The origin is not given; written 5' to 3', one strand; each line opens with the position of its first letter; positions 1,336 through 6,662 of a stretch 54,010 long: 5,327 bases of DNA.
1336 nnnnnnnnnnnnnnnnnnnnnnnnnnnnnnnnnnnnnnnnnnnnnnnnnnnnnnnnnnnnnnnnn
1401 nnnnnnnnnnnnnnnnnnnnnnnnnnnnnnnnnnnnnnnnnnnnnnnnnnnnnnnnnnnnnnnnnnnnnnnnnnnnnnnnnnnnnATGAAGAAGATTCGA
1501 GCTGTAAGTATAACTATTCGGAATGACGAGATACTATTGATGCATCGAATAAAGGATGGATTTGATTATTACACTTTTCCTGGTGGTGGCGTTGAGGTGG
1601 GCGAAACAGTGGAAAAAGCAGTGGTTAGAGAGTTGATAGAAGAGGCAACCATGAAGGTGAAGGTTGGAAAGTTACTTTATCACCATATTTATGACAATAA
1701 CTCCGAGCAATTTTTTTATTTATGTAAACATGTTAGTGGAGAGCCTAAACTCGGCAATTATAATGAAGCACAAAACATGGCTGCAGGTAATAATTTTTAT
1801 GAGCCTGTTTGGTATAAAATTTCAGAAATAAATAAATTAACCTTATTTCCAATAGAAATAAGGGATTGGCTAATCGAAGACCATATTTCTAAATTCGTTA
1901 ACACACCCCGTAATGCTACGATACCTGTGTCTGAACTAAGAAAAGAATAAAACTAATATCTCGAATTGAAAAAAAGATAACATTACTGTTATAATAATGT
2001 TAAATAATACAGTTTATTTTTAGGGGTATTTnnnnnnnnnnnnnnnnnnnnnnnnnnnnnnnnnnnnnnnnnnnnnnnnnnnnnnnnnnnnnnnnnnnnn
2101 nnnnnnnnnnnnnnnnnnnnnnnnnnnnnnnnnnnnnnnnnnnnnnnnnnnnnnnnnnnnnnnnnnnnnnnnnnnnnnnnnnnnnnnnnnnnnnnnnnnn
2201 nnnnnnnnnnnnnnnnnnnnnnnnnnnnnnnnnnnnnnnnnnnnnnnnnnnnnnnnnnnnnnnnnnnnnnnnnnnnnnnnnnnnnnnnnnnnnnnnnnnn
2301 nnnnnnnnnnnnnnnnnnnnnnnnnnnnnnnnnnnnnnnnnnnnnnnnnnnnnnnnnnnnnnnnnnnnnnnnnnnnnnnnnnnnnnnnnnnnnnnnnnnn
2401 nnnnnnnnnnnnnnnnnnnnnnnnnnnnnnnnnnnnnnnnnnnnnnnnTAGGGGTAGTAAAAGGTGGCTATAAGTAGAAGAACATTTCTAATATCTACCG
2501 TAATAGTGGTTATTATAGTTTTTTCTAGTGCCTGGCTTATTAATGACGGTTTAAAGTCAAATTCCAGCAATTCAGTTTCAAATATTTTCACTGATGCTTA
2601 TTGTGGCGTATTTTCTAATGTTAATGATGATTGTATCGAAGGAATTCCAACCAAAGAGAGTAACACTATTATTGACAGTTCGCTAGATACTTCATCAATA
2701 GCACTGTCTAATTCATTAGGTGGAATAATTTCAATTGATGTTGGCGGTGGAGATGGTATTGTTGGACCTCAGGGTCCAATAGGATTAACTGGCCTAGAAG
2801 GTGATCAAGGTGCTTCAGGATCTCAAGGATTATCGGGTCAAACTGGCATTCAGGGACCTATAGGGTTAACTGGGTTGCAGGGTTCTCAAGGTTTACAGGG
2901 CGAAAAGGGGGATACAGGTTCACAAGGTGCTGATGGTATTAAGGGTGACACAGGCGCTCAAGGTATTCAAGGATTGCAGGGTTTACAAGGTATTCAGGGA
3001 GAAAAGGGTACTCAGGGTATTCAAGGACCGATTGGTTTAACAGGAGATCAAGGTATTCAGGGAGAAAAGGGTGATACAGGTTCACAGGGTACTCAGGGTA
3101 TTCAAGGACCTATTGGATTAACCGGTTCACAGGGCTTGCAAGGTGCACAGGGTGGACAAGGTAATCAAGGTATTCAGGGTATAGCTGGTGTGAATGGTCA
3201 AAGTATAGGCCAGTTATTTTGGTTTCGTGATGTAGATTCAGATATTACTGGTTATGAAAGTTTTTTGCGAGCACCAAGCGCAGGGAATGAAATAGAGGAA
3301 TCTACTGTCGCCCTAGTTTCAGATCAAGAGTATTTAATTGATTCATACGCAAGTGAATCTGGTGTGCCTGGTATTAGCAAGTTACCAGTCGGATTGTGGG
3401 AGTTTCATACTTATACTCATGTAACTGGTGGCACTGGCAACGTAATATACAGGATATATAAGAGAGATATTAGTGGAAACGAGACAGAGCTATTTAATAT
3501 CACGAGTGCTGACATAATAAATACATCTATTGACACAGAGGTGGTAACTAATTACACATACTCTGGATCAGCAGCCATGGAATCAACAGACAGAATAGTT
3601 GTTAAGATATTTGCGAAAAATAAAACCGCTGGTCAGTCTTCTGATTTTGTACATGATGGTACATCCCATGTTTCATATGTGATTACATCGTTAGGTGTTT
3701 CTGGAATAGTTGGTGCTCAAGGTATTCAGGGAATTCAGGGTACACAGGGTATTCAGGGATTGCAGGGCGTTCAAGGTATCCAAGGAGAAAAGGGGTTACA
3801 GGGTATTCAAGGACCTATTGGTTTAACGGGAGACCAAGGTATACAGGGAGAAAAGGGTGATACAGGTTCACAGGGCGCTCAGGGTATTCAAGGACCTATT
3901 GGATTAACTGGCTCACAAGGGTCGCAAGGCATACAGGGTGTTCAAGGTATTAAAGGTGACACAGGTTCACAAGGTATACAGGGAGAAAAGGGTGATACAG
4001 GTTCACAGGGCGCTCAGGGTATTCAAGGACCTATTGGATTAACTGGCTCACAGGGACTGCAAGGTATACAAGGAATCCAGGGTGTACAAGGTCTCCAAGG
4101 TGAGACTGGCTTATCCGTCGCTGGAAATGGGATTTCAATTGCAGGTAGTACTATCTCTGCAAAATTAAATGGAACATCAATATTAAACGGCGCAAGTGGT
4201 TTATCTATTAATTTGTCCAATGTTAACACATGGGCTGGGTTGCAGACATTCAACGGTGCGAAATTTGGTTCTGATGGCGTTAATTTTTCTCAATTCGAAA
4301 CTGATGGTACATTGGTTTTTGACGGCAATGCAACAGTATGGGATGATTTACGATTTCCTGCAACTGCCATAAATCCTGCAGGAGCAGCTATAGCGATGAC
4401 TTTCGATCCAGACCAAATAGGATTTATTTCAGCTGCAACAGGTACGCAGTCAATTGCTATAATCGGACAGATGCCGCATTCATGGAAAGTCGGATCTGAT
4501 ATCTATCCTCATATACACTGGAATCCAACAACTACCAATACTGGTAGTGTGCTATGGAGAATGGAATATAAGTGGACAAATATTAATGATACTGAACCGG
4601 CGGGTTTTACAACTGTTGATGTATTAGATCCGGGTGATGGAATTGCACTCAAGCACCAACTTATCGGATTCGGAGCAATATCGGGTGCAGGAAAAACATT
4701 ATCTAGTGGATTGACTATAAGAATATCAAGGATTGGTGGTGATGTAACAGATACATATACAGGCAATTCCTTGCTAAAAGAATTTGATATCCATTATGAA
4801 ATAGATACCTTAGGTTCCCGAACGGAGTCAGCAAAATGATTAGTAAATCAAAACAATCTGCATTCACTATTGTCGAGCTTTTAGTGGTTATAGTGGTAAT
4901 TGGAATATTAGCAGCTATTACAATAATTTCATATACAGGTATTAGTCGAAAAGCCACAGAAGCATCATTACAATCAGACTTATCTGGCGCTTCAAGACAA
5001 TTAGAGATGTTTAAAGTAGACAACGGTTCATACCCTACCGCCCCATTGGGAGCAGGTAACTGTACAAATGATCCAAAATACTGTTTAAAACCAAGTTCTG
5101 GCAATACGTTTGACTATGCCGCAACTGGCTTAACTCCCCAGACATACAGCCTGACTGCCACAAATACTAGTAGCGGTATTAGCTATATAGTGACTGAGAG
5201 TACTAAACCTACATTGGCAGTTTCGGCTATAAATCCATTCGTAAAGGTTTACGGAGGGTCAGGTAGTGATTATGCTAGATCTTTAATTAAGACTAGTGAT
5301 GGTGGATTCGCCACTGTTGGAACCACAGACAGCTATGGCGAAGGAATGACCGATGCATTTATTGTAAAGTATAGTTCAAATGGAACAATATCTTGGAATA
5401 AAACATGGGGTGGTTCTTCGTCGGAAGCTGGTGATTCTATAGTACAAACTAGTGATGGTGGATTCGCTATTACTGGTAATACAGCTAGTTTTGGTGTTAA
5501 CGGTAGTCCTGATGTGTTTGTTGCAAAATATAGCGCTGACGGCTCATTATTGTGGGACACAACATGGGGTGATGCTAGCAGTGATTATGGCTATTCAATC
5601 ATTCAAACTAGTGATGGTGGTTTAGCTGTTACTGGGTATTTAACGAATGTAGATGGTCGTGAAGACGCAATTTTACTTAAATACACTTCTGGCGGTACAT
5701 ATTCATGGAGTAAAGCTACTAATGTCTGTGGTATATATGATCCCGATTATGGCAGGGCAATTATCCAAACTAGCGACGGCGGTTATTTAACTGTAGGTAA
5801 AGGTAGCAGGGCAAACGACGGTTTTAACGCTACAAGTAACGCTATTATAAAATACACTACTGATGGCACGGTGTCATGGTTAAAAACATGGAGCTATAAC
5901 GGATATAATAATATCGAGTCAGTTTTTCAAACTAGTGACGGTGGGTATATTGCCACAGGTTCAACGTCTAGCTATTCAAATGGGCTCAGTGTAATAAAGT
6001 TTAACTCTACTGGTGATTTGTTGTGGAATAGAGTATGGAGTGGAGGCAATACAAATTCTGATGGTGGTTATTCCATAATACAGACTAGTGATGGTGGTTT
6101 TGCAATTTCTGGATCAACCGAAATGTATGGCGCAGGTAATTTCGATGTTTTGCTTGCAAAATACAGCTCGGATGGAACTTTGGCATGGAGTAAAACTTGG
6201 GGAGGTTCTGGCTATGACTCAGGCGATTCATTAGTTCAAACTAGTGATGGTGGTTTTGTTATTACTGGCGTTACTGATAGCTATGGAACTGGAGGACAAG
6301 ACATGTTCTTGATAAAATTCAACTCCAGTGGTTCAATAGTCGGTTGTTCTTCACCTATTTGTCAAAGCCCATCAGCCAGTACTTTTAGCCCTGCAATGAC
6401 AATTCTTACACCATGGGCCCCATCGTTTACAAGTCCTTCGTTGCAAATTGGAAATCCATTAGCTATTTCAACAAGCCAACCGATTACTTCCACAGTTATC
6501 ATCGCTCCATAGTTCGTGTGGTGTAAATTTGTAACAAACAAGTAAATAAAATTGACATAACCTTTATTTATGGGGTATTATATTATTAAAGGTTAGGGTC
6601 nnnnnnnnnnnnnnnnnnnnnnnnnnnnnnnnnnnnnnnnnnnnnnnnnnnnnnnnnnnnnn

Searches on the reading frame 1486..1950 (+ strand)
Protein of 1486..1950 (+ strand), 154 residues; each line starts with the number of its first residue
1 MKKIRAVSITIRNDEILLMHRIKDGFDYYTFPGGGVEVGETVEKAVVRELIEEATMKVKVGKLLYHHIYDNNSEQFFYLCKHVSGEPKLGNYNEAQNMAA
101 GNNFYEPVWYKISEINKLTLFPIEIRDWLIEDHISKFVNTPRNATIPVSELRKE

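Call 68: search_protein_families(library=pfam, proteins=[window:1486-1950:+], max_evalue=0.001)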
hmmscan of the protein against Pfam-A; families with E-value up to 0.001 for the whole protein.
window:1486-1950:+ (154 aa): 2 families
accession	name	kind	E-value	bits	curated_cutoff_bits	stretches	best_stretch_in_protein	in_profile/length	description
PF00293.34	NUDIX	-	2.8e-15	56.9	21.1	1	4-115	3-118/134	NUDIX domain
PF14815.12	NUDIX_4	-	0.0008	19.6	35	0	10-119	5-102/113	NUDIX domain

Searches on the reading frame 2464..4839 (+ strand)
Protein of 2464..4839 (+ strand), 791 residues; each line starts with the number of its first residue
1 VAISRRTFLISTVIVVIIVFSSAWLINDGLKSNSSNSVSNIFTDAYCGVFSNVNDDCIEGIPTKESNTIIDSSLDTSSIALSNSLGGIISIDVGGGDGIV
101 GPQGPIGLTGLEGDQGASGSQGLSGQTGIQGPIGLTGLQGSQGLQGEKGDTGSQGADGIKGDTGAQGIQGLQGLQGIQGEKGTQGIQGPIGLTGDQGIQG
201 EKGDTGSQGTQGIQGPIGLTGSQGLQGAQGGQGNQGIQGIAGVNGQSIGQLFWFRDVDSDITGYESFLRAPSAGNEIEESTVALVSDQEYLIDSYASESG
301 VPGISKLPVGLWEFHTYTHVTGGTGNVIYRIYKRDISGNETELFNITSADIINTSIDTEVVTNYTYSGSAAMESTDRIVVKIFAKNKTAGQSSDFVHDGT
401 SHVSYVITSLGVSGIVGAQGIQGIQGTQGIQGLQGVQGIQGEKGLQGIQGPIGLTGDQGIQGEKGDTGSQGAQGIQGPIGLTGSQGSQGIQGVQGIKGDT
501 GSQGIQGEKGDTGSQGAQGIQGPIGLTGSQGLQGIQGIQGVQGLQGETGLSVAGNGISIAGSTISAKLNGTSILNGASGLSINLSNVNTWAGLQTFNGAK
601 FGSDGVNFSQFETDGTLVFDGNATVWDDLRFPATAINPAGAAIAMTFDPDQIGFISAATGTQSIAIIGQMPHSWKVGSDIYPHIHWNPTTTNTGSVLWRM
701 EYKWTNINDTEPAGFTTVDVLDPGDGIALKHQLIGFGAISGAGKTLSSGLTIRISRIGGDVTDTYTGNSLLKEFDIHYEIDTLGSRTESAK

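Call 68: search_protein_families(library=pfam, proteins=[window:2464-4839:+], max_evalue=0.001)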
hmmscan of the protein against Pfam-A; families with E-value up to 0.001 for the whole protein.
window:2464-4839:+ (791 aa): 1 family
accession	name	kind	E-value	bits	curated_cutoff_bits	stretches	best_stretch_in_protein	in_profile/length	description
PF01391.23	Collagen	-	1e-45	153.7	27.2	6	492-549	1-58/60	Collagen triple helix repeat (20 copies)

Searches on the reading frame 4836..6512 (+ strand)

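Call 68: search_protein_families(library=pfam, proteins=[window:4836-6512:+], max_evalue=0.001)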
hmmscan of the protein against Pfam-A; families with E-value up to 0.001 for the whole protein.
window:4836-6512:+ (558 aa): 3 families
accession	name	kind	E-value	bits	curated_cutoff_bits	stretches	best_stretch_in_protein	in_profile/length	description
PF17164.10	DUF5122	-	6.9e-10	39.5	27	0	217-238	13-32/36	Domain of unknown function (DUF5122) beta-propeller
PF07963.17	N_methyl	-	1.7e-06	27.7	21.2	1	5-29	2-26/27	Prokaryotic N-terminal methylation motif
PF16732.10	ComP_DUS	-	2.3e-05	25.6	27.3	1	32-113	2-77/87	Type IV minor pilin ComP, DNA uptake sequence receptor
